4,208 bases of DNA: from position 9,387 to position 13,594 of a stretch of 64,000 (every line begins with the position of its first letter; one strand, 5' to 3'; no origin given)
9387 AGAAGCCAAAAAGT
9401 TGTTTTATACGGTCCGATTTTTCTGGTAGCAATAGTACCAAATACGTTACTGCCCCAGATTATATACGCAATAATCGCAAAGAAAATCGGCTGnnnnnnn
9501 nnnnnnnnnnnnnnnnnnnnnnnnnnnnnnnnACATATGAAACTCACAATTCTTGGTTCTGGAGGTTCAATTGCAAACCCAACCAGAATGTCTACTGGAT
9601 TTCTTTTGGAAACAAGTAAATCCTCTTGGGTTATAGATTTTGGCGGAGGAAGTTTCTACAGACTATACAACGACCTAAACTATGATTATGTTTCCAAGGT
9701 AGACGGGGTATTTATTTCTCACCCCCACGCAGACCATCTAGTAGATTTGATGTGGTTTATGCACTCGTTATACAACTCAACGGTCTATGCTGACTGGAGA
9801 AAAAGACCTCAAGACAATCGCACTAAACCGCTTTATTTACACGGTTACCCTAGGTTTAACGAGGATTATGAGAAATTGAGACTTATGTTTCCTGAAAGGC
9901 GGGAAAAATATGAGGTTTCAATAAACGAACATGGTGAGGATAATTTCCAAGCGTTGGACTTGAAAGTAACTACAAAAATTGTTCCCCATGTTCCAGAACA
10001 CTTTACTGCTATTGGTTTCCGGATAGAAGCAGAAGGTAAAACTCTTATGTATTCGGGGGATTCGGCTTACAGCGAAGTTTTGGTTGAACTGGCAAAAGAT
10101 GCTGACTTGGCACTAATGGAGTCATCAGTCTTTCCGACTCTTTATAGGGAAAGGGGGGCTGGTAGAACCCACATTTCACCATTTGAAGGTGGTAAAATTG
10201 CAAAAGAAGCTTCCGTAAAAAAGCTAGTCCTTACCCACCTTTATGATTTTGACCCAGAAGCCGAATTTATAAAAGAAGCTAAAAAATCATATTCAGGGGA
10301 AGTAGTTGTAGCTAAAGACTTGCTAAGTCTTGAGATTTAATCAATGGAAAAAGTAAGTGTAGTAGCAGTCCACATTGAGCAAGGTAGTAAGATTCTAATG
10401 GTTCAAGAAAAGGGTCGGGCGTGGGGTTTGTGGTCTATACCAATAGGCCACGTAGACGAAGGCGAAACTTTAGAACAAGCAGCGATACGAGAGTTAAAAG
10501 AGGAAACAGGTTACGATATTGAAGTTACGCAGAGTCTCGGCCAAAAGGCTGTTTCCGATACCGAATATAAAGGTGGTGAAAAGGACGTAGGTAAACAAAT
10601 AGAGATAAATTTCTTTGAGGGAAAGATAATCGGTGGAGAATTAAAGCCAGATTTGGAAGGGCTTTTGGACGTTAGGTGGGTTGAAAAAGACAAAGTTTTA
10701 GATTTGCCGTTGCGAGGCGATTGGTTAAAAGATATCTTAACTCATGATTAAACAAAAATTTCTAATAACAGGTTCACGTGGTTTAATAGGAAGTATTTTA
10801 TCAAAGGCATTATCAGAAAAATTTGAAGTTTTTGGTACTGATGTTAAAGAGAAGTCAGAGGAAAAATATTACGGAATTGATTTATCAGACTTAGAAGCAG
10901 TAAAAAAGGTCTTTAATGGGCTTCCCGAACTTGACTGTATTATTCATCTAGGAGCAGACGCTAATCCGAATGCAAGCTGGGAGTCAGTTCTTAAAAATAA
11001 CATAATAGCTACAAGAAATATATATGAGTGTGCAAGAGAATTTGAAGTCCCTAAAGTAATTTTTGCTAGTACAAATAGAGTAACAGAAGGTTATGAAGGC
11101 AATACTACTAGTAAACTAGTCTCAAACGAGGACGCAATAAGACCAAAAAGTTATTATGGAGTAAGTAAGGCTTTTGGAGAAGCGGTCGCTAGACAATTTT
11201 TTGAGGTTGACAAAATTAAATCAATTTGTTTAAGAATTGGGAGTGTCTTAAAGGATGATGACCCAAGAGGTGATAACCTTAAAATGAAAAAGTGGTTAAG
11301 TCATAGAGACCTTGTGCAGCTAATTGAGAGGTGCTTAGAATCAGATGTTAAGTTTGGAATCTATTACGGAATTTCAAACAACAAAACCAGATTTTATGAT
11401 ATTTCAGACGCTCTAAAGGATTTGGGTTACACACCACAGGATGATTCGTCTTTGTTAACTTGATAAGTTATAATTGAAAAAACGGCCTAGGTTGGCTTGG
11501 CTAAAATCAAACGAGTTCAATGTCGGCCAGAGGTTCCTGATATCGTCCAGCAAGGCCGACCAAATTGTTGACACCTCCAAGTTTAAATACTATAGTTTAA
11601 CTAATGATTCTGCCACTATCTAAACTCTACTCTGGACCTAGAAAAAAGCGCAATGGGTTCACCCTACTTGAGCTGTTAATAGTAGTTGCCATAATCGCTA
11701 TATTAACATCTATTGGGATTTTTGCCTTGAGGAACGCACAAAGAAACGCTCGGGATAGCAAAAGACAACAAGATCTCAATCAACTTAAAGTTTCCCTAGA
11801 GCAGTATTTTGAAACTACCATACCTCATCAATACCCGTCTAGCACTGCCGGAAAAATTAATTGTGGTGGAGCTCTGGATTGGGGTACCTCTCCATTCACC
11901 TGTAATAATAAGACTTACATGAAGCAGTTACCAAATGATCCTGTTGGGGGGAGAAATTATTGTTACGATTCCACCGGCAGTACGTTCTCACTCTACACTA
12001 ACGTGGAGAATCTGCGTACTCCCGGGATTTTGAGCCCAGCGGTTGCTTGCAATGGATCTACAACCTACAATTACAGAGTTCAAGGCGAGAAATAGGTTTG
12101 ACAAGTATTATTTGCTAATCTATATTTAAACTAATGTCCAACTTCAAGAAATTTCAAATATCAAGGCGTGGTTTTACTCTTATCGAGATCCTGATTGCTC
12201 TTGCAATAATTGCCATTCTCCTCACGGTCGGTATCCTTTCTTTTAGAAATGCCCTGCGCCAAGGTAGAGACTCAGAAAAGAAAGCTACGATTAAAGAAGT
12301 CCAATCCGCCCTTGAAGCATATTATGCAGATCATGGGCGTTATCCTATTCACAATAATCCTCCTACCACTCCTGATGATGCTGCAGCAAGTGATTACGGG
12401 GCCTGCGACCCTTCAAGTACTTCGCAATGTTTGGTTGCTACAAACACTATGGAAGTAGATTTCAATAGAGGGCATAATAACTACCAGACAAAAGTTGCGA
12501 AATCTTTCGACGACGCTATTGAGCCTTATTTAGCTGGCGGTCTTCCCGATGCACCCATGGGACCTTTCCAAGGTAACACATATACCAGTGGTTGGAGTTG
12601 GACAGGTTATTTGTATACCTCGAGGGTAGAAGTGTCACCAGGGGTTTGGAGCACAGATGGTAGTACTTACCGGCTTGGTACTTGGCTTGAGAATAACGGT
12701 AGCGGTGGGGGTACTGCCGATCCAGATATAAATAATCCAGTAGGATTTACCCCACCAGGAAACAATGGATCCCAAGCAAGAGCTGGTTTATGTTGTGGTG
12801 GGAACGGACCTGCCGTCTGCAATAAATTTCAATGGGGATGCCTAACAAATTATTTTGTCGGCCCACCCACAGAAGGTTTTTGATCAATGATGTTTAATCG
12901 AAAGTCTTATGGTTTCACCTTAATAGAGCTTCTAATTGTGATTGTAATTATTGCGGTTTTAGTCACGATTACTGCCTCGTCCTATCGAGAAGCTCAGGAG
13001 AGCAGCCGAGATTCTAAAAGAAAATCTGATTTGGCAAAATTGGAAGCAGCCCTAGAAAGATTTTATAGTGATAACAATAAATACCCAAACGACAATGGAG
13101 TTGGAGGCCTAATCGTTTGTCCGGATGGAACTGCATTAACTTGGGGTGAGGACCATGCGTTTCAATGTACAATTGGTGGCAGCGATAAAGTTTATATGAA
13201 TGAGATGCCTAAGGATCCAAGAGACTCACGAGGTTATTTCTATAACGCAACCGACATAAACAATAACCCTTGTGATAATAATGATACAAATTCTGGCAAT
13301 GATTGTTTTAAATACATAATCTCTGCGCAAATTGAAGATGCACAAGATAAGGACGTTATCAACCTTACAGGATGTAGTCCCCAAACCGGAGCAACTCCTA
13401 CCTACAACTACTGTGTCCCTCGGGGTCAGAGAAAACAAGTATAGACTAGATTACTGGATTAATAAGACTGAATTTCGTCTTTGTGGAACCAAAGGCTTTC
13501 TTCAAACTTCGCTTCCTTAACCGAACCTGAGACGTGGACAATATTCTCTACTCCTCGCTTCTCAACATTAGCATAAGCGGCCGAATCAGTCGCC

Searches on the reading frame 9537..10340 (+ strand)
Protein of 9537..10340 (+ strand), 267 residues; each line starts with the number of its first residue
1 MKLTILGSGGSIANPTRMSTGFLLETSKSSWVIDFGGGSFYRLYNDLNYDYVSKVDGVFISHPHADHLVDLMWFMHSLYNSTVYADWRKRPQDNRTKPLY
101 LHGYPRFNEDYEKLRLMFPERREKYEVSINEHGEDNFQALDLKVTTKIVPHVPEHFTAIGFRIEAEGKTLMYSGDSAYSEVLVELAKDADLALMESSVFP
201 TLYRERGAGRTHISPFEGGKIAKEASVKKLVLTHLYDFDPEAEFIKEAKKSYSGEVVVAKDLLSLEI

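Call 35: search_protein_families(library=pfam, max_evalue=0.001, proteins=[window:9537-10340:+])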
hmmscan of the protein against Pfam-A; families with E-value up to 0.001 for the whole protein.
window:9537-10340:+ (267 aa): 2 families
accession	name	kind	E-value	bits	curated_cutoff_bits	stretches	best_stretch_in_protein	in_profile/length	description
PF12706.13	Lactamase_B_2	-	2.2e-16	60.5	27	1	50-234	26-199/200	Beta-lactamase superfamily domain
PF00753.33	Lactamase_B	-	1.3e-07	32.2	22.7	1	20-187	7-161/196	Metallo-beta-lactamase superfamily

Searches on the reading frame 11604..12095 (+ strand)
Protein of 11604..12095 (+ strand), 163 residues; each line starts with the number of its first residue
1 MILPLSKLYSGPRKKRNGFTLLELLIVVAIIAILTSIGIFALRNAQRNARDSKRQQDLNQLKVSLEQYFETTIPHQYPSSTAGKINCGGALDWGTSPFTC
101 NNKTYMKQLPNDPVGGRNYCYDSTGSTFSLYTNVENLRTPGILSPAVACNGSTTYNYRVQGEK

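Call 35: search_protein_families(library=pfam, max_evalue=0.001, proteins=[window:11604-12095:+])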
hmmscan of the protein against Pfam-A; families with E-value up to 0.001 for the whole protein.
window:11604-12095:+ (163 aa): 2 families
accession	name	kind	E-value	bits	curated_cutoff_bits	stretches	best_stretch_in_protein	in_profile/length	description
PF07963.17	N_methyl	-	5.1e-09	35.8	21.2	1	13-37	1-25/27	Prokaryotic N-terminal methylation motif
PF08334.16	T2SSG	-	0.001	19.6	21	0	44-127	4-82/108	Type II secretion system (T2SS), protein G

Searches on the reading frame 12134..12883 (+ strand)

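Call 35: search_protein_families(library=pfam, max_evalue=0.001, proteins=[window:12134-12883:+])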
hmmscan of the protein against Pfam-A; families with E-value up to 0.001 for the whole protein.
window:12134-12883:+ (249 aa): 2 families
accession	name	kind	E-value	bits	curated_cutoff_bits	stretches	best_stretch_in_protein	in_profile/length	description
PF07963.17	N_methyl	-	7.7e-08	32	21.2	1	11-32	4-25/27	Prokaryotic N-terminal methylation motif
PF16732.10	ComP_DUS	-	0.00075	20.8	27.3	0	36-86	2-54/87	Type IV minor pilin ComP, DNA uptake sequence receptor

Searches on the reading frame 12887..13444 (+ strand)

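Call 35: search_protein_families(library=pfam, max_evalue=0.001, proteins=[window:12887-13444:+])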
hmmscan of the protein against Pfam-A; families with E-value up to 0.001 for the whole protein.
window:12887-13444:+ (185 aa): 3 families
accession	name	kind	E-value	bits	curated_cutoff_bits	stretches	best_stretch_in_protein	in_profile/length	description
PF07963.17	N_methyl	-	6.6e-09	35.4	21.2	1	5-29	2-26/27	Prokaryotic N-terminal methylation motif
PF08334.16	T2SSG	-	2.6e-05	24.7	21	1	36-88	5-57/108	Type II secretion system (T2SS), protein G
PF16732.10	ComP_DUS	-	0.00025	22.3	27.3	1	32-71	2-41/87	Type IV minor pilin ComP, DNA uptake sequence receptor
